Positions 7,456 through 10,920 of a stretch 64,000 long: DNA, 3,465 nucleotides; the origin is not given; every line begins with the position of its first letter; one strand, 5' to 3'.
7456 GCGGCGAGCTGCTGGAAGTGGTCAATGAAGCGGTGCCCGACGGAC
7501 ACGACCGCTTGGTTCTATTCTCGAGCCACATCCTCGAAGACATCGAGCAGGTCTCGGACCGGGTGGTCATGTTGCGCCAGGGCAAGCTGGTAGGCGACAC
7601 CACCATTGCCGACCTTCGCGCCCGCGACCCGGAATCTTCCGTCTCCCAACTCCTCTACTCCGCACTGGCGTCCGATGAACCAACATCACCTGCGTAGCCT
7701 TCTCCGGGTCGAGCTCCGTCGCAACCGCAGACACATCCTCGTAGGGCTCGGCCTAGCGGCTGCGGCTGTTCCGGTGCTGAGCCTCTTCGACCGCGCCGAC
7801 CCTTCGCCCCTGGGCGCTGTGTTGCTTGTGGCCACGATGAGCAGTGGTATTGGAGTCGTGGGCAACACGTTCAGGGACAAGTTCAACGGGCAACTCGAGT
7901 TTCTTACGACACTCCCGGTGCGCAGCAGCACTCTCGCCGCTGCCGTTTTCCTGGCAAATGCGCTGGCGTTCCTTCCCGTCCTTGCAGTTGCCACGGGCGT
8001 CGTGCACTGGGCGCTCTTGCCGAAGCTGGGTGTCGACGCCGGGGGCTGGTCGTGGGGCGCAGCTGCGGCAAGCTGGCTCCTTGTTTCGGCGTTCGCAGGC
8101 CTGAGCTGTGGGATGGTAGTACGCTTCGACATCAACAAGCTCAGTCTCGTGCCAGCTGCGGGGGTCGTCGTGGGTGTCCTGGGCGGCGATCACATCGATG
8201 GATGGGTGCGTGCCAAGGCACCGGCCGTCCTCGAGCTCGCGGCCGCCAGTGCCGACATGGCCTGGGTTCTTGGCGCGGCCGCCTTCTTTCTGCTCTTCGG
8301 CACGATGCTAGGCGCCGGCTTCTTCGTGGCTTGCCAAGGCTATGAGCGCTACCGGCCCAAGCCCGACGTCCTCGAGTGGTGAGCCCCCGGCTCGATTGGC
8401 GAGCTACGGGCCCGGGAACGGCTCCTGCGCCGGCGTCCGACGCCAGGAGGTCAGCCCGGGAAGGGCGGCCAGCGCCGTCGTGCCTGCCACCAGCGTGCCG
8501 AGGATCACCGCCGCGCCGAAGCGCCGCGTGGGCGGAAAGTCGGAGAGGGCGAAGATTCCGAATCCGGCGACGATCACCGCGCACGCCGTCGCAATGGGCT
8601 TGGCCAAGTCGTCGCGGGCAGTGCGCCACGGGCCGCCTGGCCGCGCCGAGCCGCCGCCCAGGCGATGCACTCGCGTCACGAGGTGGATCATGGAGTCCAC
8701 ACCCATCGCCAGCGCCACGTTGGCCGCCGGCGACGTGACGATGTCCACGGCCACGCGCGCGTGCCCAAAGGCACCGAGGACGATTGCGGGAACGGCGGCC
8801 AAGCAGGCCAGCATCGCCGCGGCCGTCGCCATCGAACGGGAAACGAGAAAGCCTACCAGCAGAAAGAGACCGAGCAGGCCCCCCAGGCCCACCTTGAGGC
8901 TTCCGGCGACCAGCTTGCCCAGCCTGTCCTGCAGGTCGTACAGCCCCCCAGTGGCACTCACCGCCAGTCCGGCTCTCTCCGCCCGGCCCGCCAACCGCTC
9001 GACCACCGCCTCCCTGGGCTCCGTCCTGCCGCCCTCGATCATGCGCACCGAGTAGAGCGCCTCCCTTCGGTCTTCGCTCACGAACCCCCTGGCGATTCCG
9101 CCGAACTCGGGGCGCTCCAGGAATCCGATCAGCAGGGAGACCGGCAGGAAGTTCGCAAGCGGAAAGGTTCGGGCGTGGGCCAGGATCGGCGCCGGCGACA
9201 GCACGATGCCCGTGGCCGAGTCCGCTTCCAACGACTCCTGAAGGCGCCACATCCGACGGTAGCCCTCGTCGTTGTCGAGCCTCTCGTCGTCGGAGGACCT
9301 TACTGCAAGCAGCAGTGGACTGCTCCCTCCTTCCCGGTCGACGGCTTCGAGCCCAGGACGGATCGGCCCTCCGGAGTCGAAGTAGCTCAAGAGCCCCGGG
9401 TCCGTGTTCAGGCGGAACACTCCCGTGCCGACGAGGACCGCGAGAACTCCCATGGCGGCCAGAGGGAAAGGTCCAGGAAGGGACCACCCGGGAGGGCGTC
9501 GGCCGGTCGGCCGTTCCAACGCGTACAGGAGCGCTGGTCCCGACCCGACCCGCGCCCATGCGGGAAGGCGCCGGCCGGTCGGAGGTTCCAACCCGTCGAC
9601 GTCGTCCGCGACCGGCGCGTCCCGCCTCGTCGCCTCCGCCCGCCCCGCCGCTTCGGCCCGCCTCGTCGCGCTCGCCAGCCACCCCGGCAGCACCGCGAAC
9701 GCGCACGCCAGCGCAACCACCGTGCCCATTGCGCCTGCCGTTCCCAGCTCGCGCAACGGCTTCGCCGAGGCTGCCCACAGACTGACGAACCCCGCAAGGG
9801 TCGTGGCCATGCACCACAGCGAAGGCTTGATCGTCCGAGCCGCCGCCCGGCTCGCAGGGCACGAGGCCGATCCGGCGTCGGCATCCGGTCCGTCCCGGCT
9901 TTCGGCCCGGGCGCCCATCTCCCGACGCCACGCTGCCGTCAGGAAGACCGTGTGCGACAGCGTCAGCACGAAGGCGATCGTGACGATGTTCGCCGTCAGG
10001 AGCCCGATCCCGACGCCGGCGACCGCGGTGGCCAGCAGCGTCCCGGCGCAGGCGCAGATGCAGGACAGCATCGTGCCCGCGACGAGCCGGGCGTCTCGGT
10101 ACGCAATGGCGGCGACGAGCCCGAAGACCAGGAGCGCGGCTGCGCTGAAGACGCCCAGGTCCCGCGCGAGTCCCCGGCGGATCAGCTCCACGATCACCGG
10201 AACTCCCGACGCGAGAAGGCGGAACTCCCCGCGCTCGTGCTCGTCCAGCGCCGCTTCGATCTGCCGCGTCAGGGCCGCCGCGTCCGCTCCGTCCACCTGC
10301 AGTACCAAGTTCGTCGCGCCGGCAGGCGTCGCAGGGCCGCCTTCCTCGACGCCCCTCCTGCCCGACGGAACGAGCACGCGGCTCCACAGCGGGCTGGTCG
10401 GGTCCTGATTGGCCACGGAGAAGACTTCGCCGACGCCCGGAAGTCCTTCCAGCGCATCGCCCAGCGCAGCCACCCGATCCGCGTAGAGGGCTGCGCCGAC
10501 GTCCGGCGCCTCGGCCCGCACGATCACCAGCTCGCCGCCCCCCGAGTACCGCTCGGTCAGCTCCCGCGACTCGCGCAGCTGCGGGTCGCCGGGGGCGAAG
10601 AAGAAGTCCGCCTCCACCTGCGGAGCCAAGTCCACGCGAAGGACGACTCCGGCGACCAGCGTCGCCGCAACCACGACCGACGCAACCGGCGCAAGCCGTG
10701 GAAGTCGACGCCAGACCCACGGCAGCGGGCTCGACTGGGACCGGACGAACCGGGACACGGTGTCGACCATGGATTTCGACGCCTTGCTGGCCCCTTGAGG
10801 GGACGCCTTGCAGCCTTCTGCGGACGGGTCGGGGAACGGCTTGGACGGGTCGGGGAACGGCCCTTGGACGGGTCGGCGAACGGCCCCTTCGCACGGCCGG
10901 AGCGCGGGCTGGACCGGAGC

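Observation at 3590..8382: Bacteriocin-like locus: standalone signal-anchored C39 peptidase translationally coupled to four paralogous Cys-rich G-[SA]-G peptides, plus TlpA-like thioredoxin, membrane protein and ABC transporter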

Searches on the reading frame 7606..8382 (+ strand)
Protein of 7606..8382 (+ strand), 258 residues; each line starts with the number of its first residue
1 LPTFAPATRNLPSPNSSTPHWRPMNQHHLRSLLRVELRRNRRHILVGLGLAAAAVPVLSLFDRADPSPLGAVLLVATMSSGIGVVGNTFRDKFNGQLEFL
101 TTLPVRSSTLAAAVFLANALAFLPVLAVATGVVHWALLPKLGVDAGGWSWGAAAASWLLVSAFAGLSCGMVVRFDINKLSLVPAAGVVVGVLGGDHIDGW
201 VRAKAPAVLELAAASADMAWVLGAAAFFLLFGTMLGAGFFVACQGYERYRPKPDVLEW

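Call 3: search_protein_families(library=pfam, max_evalue=0.1, proteins=[window:7606-8382:+])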
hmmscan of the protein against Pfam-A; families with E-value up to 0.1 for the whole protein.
window:7606-8382:+ (258 aa): 0 families

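Call 5: search_protein_families(library=ncbifam, max_evalue=0.1, proteins=[window:7606-8382:+])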
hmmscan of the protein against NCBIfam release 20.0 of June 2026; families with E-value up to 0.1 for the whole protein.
window:7606-8382:+ (258 aa): 1 family
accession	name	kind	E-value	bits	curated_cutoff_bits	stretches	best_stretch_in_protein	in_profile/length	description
TIGR03518.1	ABC_perm_GldF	equivalog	0.036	14.1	288.5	1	91-159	76-142/240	gliding motility-associated ABC transporter permease subunit GldF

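Call 26: search_protein_families(library=pfam, max_evalue=10, proteins=[window:7675-8382:+])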
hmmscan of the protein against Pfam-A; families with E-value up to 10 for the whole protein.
window:7675-8382:+ (235 aa): 1 family
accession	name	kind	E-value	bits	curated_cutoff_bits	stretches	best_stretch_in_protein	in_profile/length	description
PF12698.13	ABC2_membrane_3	-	0.71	9.3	31.6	1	47-148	166-260/347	ABC-2 family transporter protein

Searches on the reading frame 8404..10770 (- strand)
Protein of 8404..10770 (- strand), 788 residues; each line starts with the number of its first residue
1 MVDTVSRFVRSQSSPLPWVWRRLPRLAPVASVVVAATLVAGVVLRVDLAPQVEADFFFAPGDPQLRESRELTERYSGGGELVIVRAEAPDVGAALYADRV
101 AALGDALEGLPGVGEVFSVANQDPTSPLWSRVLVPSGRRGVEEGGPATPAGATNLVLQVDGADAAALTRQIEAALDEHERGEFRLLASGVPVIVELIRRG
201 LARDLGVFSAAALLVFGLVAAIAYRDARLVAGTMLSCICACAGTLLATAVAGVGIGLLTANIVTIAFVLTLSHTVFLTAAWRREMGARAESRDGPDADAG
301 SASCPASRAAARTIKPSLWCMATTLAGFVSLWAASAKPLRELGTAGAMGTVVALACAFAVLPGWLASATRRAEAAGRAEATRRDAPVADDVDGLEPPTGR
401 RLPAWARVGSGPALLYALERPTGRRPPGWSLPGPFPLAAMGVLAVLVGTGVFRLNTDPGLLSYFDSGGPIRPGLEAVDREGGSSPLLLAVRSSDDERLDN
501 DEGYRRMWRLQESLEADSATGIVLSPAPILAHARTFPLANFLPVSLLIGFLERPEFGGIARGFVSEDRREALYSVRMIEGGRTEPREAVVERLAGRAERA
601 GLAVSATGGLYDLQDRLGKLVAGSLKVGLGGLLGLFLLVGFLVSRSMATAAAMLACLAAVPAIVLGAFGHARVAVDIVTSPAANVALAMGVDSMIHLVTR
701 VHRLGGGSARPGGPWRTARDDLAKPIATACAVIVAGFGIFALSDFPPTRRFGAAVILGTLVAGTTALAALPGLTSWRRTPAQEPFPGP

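Call 3: search_protein_families(library=pfam, max_evalue=0.1, proteins=[window:8404-10770:-])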
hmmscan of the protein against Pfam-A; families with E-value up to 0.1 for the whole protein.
window:8404-10770:- (788 aa): 1 family
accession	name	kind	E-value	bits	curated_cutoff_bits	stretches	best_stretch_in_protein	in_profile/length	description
PF03176.21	MMPL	-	1.9e-15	57.1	20.5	2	480-774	22-299/333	MMPL family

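Call 5: search_protein_families(library=ncbifam, max_evalue=0.1, proteins=[window:8404-10770:-])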
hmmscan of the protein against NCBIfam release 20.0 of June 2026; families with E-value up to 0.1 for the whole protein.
window:8404-10770:- (788 aa): 3 families
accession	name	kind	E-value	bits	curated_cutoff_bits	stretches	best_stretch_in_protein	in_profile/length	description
TIGR00921.1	2A067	subfamily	2e-17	62.5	351.9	2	474-773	45-342/733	hydrophobe/amphiphile efflux-3 (HAE3) family transporter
TIGR03480.1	HpnN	hypoth_equivalog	3.5e-06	25.3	751.85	1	202-374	268-429/862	hopanoid biosynthesis associated RND transporter like protein HpnN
TIGR00833.1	actII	subfamily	0.001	17.4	874.7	1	647-773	197-328/910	MMPL family RND transporter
